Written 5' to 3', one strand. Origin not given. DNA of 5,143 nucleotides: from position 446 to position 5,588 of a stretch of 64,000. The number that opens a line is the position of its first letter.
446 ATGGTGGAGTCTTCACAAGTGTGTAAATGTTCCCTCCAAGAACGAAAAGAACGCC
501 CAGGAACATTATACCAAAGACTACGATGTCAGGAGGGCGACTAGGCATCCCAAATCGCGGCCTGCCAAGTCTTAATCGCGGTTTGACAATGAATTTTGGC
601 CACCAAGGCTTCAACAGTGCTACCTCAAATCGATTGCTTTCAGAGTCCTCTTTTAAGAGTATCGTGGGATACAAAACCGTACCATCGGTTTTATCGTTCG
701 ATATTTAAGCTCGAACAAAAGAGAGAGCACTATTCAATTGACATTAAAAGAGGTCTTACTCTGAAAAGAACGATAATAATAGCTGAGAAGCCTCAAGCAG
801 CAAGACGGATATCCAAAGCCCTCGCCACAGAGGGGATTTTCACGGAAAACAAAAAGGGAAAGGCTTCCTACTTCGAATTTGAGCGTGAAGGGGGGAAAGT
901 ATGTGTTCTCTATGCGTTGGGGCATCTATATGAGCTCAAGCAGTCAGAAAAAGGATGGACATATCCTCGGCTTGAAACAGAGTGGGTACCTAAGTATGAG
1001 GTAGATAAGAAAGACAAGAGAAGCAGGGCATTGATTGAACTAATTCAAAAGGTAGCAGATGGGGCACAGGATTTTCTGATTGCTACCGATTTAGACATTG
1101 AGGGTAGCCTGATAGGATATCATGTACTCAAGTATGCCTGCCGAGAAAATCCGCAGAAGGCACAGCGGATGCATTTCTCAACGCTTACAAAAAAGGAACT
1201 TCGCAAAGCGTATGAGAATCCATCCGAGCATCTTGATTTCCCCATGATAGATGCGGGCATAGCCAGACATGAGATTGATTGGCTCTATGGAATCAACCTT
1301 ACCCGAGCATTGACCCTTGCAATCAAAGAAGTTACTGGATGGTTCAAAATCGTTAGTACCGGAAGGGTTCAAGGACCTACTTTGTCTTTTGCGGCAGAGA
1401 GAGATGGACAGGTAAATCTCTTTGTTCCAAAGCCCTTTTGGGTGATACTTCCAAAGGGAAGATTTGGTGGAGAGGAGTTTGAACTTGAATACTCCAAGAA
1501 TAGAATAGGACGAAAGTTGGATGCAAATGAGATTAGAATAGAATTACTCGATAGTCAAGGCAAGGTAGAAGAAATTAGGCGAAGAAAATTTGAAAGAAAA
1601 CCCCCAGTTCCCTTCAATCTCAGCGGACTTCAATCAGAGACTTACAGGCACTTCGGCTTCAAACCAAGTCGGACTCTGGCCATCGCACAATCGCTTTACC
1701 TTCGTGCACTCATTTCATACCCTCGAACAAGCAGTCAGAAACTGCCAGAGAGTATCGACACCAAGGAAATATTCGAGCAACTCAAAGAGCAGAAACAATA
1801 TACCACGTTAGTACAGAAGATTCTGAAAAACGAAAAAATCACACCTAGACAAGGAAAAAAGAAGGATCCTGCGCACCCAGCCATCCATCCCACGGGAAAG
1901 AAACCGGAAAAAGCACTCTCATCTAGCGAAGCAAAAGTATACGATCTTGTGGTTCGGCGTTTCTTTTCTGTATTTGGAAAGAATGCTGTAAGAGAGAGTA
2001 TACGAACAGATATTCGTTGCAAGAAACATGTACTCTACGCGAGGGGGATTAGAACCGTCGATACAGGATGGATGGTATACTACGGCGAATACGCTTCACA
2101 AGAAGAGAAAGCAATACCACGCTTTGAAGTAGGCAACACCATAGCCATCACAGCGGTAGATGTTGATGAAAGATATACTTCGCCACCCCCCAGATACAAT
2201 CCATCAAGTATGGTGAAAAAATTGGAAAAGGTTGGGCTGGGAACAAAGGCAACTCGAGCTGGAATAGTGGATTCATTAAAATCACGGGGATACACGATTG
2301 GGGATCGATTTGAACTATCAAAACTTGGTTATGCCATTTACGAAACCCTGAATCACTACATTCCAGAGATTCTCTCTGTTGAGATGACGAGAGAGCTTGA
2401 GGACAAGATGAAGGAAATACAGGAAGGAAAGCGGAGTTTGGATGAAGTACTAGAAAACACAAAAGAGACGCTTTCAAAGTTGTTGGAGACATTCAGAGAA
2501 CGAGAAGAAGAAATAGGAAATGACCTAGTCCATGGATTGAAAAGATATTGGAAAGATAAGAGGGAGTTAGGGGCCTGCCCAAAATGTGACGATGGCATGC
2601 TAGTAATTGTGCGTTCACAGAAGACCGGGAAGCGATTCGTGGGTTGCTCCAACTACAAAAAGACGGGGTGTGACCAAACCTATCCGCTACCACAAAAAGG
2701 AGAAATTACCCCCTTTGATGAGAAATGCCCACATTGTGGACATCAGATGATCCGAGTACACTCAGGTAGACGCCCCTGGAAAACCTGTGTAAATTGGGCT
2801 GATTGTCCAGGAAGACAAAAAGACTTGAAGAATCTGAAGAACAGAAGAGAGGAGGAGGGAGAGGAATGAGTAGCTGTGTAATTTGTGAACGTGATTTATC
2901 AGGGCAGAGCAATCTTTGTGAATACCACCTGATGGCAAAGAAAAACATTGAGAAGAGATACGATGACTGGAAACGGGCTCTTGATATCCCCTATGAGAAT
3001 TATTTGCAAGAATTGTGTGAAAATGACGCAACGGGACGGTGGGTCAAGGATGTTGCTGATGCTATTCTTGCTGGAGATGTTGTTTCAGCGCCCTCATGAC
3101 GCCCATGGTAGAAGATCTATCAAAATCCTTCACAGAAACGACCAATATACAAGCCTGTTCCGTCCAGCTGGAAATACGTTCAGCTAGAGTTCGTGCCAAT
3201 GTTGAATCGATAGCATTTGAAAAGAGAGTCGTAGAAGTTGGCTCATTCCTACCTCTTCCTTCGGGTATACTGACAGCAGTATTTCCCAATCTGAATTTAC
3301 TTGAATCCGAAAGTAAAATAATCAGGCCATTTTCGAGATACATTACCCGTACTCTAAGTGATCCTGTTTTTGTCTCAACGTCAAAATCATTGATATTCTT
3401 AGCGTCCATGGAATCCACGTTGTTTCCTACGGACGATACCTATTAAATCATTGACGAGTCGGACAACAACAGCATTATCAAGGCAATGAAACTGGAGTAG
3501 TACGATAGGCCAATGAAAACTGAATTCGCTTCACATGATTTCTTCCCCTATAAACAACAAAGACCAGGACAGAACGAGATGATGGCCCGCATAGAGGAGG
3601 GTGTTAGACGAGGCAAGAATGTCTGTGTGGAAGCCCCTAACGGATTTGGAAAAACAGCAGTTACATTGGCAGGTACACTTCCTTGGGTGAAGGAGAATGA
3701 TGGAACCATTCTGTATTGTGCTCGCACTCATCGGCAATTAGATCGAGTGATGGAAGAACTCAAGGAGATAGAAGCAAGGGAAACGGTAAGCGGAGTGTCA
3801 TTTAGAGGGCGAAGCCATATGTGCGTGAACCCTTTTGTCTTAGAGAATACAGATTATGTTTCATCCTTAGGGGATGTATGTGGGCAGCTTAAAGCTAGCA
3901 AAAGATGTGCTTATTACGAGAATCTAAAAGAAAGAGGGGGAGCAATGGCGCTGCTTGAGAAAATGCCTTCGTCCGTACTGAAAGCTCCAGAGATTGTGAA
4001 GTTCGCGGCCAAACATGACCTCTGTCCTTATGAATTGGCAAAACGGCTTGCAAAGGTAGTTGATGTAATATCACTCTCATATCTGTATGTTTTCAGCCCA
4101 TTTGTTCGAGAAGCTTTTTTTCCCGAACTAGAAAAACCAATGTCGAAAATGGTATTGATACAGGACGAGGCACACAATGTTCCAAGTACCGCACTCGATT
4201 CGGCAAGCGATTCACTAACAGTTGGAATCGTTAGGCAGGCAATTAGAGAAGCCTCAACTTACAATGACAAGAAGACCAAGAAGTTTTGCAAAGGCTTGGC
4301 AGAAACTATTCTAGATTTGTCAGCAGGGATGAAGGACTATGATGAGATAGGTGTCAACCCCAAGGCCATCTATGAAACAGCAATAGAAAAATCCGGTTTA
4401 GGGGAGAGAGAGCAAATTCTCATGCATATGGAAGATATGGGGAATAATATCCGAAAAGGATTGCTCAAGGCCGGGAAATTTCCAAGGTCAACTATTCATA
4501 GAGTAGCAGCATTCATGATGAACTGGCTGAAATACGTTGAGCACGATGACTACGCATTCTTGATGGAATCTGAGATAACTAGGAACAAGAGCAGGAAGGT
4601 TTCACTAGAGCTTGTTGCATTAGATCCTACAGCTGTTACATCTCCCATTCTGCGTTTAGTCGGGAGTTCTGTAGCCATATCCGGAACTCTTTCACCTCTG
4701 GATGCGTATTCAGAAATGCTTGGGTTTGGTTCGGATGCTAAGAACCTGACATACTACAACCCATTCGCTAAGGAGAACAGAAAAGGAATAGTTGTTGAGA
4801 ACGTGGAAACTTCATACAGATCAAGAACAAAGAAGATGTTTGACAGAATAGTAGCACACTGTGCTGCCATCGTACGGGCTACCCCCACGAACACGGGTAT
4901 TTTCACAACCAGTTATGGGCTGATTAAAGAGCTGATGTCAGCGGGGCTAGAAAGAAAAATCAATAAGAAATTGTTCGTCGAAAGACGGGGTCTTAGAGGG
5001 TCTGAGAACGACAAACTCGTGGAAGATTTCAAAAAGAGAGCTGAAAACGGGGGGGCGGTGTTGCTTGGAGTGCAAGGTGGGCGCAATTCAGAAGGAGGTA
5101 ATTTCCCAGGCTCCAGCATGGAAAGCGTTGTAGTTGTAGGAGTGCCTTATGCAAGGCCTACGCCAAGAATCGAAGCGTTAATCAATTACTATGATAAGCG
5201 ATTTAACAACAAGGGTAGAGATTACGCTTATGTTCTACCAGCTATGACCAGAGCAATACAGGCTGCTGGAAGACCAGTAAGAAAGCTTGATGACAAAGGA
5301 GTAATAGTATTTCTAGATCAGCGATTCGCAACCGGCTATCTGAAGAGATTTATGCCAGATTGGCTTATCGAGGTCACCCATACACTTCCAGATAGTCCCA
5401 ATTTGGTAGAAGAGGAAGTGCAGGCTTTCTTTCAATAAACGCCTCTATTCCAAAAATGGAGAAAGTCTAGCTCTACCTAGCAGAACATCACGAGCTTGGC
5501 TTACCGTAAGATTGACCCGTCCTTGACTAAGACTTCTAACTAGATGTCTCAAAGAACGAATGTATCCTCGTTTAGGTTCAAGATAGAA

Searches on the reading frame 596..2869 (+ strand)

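Call 43: search_protein_families(library=pfam, proteins=[window:596-2869:+], max_evalue=0.00001)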
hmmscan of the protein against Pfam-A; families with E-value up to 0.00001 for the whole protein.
window:596-2869:+ (757 aa): 3 families
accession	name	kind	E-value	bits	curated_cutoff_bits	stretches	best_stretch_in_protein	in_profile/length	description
PF01131.25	Topoisom_bac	-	1.4e-113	380.5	35.1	1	214-619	3-410/411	DNA topoisomerase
PF01751.28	Toprim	-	3.3e-12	46.8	23.1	1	59-196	1-95/96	Toprim domain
PF01396.24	Zn_ribbon_Top1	-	1.7e-08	34.5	32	1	660-700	3-38/39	Topoisomerase DNA binding C4 zinc finger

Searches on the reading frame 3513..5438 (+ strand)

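Call 43: search_protein_families(library=pfam, proteins=[window:3513-5438:+], max_evalue=0.00001)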
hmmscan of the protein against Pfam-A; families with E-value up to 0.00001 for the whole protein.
window:3513-5438:+ (641 aa): 3 families
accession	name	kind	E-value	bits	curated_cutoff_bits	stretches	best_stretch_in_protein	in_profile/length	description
PF13307.12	Helicase_C_2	-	5.5e-36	124.6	25.3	1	452-618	3-167/170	Helicase C-terminal domain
PF06733.21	DEAD_2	-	5.4e-30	104.7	21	1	68-236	1-168/172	DEAD_2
PF06777.17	HBB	-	2.4e-21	76.7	30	1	243-435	1-188/190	Helical and beta-bridge domain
